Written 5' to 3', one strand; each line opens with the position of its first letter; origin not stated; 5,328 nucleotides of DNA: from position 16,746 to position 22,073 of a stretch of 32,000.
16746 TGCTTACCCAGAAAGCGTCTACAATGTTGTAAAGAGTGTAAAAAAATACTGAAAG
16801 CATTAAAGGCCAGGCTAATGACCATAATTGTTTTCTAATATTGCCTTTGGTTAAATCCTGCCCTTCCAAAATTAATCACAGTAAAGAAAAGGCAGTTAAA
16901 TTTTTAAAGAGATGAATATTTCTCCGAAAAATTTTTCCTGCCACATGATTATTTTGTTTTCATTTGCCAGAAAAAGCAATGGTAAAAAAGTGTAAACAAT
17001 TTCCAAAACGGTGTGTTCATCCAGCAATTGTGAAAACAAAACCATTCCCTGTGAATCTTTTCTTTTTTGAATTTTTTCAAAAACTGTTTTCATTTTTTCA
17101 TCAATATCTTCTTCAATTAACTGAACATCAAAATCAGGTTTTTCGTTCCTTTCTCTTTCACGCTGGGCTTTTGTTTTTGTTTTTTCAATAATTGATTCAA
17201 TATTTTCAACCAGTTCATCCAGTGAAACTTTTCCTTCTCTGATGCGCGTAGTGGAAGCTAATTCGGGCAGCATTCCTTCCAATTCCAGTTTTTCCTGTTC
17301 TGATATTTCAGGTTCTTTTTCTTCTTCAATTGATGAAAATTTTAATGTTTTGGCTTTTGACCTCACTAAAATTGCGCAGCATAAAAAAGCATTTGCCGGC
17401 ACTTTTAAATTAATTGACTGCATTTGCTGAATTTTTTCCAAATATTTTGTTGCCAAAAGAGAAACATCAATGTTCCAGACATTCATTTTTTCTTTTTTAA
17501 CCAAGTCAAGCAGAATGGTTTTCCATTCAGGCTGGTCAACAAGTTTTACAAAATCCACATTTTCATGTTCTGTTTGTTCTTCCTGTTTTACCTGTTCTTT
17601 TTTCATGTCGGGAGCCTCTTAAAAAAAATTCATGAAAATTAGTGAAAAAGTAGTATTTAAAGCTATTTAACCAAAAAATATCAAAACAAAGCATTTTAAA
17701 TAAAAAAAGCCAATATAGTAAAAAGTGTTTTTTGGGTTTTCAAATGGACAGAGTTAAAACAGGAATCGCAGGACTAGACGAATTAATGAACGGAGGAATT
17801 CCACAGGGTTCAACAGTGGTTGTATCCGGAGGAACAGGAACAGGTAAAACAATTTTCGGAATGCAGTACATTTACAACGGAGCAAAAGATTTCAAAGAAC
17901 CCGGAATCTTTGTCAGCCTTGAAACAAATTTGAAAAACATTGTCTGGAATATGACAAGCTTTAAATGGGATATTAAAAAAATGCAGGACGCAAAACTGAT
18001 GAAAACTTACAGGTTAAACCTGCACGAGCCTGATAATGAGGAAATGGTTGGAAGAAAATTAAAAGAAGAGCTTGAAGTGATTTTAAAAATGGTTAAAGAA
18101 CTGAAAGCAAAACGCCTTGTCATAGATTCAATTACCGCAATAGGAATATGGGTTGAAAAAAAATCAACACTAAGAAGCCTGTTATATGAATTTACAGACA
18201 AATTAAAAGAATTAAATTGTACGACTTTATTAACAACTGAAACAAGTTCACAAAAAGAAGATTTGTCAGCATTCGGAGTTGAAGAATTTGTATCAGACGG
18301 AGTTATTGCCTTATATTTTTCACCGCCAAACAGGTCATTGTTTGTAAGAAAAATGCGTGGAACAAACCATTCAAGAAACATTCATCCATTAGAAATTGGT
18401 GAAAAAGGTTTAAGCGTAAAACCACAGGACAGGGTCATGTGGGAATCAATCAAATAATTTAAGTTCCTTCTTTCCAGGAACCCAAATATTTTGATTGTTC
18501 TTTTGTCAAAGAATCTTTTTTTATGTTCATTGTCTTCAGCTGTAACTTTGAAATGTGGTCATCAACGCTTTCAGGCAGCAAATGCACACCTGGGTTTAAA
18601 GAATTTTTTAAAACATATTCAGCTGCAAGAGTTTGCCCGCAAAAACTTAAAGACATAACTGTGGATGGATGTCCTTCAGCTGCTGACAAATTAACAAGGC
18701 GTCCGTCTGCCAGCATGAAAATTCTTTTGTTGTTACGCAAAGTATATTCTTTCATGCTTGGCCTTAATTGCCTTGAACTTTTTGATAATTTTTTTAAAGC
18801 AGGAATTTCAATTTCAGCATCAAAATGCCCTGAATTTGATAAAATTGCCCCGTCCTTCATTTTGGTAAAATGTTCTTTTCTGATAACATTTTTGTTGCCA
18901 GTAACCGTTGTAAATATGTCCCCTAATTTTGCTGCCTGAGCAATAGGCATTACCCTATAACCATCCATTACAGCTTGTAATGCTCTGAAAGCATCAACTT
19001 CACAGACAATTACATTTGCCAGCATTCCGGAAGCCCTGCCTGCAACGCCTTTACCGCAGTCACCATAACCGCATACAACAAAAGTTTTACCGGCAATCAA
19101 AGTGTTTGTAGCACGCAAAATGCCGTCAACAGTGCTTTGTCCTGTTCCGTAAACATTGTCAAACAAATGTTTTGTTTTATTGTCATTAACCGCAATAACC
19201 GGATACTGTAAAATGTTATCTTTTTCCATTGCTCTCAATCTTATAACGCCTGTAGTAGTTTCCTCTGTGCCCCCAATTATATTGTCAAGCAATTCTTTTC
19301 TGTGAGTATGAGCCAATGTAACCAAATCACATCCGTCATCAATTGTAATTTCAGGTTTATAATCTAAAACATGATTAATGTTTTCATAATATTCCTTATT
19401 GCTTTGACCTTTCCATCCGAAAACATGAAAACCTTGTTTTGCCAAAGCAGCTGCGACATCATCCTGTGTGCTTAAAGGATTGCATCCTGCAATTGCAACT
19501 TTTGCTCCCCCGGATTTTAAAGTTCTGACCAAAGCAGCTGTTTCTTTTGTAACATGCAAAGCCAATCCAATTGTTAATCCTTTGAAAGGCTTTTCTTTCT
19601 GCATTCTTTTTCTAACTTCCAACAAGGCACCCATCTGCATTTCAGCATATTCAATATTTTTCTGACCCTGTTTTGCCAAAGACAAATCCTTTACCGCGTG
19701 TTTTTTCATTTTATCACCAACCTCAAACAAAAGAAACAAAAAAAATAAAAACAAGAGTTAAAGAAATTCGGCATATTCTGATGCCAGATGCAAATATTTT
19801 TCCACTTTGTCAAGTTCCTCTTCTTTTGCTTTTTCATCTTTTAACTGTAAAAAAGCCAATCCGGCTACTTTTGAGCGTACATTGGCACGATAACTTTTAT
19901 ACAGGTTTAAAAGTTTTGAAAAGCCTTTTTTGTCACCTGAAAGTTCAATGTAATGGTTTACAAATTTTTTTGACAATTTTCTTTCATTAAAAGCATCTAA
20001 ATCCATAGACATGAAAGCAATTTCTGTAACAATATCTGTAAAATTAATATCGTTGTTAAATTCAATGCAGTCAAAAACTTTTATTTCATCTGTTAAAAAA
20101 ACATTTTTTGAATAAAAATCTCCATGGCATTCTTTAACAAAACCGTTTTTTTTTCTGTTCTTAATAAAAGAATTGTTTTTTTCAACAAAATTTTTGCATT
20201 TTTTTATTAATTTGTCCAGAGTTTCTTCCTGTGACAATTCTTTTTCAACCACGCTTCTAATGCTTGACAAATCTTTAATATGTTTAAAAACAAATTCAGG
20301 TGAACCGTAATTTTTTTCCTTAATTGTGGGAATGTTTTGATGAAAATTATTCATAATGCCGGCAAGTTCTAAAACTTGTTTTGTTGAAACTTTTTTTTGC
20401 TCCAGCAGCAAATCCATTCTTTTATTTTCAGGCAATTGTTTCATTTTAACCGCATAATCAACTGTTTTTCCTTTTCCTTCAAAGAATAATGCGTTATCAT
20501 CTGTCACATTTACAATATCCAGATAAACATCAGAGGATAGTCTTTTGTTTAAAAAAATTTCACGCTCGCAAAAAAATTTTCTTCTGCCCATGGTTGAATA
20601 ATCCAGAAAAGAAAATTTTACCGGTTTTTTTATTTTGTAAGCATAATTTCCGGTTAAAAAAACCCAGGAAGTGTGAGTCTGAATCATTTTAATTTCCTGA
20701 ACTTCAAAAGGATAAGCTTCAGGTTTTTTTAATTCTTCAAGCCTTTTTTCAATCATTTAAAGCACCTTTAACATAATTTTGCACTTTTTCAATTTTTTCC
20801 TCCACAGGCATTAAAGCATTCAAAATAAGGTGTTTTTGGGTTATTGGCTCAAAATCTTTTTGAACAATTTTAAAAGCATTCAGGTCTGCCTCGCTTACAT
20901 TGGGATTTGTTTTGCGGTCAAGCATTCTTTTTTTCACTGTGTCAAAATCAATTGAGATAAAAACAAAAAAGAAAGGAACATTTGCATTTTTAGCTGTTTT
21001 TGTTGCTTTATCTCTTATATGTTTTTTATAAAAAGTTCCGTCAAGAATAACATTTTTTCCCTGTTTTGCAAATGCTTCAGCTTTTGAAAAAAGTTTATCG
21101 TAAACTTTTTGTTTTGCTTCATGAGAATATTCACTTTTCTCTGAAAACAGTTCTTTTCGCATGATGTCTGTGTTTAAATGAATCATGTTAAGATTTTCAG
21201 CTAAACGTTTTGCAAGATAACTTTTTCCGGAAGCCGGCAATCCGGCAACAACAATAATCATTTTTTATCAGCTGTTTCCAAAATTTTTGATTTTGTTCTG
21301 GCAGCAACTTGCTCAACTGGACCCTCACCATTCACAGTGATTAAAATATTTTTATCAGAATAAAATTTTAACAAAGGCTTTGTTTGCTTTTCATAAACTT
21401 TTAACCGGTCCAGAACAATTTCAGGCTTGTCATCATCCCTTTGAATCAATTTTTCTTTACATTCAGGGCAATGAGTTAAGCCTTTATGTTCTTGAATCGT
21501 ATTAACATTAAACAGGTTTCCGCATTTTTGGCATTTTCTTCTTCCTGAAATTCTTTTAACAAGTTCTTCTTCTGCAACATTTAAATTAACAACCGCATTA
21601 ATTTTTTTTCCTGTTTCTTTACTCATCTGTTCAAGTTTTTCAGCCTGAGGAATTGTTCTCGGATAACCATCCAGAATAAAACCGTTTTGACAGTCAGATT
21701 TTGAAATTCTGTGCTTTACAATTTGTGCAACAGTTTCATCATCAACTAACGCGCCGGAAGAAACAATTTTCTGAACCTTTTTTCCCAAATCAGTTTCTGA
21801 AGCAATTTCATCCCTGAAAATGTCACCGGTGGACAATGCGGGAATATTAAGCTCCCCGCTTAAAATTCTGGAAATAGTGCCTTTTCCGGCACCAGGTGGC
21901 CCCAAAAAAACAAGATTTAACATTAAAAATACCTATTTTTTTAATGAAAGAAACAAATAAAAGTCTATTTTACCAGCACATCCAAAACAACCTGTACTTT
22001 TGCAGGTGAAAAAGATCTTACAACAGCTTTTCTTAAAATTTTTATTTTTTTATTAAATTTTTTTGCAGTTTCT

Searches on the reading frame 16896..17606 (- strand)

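Call 82: search_protein_families(library=pfam, proteins=[window:16896-17606:-], max_evalue=0.01)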
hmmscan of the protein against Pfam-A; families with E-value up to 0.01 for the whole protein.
window:16896-17606:- (236 aa): 1 family
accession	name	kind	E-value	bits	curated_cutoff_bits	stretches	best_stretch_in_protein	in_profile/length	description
PF02616.19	SMC_ScpA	-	8.2e-15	55.9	24.6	2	35-105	1-73/232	Segregation and condensation protein ScpA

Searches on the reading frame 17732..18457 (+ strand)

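Call 82: search_protein_families(library=pfam, proteins=[window:17732-18457:+], max_evalue=0.01)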
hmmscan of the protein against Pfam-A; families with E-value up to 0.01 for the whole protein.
window:17732-18457:+ (241 aa): 4 families
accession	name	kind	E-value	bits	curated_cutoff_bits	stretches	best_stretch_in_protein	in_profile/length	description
PF06745.19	ATPase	-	2.5e-66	223.8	26.6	1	8-233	1-230/231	KaiC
PF03796.21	DnaB_C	-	5.1e-07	29.8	27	1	8-90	2-85/255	DnaB-like helicase C terminal domain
PF13481.12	AAA_25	-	7e-07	29.5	27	1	4-169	11-188/195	AAA domain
PF07088.17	GvpD_P-loop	-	0.0011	19.4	24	1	25-209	9-187/189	GvpD gas vesicle protein, P-loop domain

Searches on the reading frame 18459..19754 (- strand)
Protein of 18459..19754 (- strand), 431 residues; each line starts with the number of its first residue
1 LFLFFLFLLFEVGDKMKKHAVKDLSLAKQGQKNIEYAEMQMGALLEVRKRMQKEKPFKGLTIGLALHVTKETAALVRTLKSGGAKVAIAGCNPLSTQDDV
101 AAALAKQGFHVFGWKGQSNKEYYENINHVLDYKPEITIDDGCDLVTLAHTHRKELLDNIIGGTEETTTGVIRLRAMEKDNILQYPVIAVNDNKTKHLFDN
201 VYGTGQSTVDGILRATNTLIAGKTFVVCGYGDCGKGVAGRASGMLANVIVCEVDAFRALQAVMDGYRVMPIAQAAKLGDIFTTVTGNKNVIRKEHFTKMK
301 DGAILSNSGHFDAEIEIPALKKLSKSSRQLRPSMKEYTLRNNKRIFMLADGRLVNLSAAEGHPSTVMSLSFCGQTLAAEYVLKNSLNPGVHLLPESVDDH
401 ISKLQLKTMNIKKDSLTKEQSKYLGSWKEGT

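Call 25: search_protein_families(library=pfam, proteins=[window:18459-19754:-], max_evalue=0.001)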
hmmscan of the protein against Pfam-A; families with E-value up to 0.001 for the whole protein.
window:18459-19754:- (431 aa): 4 families
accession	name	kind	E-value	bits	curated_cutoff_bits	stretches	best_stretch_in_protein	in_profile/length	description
PF05221.23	AdoHcyase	-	4.4e-65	220.2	25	2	19-151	2-139/299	S-adenosyl-L-homocysteine hydrolase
PF00670.27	AdoHcyase_NAD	-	3.5e-55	187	27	1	200-360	1-161/162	S-adenosyl-L-homocysteine hydrolase, NAD binding domain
PF02826.25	2-Hacid_dh_C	-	1.1e-08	35.1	25.1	1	217-309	31-127/178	D-isomer specific 2-hydroxyacid dehydrogenase, NAD binding domain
PF07991.19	KARI_N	-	0.00024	21.2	20.6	1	220-312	2-98/165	Acetohydroxy acid isomeroreductase, NADPH-binding domain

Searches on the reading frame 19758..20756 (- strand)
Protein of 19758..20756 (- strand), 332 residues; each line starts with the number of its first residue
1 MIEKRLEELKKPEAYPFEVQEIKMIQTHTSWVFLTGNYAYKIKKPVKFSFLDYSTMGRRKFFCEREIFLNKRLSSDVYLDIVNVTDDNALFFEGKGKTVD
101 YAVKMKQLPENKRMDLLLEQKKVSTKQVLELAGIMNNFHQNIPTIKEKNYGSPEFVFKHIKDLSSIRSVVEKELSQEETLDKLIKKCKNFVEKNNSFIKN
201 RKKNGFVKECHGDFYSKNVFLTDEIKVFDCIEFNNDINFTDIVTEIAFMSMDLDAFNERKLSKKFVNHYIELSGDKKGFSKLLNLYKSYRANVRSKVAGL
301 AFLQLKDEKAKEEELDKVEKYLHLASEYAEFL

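Call 25: search_protein_families(library=pfam, proteins=[window:19758-20756:-], max_evalue=0.001)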
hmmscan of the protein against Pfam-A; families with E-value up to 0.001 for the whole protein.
window:19758-20756:- (332 aa): 0 families

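Call 82: search_protein_families(library=pfam, proteins=[window:19758-20756:-], max_evalue=0.01)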
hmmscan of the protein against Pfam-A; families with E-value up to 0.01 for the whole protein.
window:19758-20756:- (332 aa): 2 families
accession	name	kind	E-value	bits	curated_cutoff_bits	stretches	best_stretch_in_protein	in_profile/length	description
PF04607.23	RelA_SpoT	-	0.0023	18.6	27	1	146-206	10-69/113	Region found in RelA / SpoT proteins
PF17388.7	GP24_25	-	0.0083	17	27.4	0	252-322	6-78/124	Mycobacteriophage tail assembly protein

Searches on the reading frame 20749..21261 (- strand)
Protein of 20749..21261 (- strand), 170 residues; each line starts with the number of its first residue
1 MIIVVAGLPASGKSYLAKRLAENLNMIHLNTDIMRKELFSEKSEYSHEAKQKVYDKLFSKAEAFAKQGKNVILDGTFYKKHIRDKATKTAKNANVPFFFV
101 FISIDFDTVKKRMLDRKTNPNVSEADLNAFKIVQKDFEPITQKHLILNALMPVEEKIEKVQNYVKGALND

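Call 25: search_protein_families(library=pfam, proteins=[window:20749-21261:-], max_evalue=0.001)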
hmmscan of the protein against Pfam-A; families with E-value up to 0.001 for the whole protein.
window:20749-21261:- (170 aa): 11 families
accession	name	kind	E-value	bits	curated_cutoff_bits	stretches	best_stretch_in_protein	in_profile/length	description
PF13671.12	AAA_33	-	4.9e-25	88.9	27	1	3-139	2-142/143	AAA domain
PF08433.16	KTI12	-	3.1e-14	53.6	22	1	2-124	3-127/271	Chromatin associated protein KTI12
PF13207.12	AAA_17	-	3.7e-12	47.1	27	1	7-120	2-126/136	AAA domain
PF13238.12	AAA_18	-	3.9e-11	43.9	29.4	1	3-121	1-116/128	AAA domain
PF06414.18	Zeta_toxin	-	5.1e-11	42.8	22.3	1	2-120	18-147/199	Zeta toxin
PF01583.26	APS_kinase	-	3.5e-07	30.8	21.1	1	2-112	4-117/152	Adenylylsulphate kinase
PF00406.28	ADK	-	3.5e-06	27.6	26.8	1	5-136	1-123/151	Adenylate kinase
PF07931.18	CPT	-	1.2e-05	25.6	22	1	1-116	2-128/172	Chloramphenicol phosphotransferase-like protein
PF01591.24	6PF2K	-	1.9e-05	24.6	27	1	2-64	15-91/223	6-phosphofructo-2-kinase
PF01712.25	dNK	-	2.3e-05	24.7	27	0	3-81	1-88/203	Deoxynucleoside kinase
PF02224.24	Cytidylate_kin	-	0.0002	21.6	26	0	5-85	3-83/211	Cytidylate kinase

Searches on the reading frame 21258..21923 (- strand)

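Call 25: search_protein_families(library=pfam, proteins=[window:21258-21923:-], max_evalue=0.001)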
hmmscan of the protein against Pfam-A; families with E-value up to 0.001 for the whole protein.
window:21258-21923:- (221 aa): 6 families
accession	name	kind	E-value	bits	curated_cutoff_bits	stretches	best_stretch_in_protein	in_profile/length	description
PF00406.28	ADK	-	3.2e-50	170.6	26.8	1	7-192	2-150/151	Adenylate kinase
PF13207.12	AAA_17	-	8.2e-28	97.8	27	1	7-130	1-124/136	AAA domain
PF13238.12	AAA_18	-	1.4e-07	32.4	29.4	1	7-132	4-115/128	AAA domain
PF05191.20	ADK_lid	-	2.9e-06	27.5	26.6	1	128-164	1-36/36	Adenylate kinase, active site lid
PF02224.24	Cytidylate_kin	-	5.8e-05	23.3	26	1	8-38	5-35/211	Cytidylate kinase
PF09723.15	Zn_ribbon_8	-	0.00033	21.1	34.4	1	130-161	7-38/41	Zinc ribbon domain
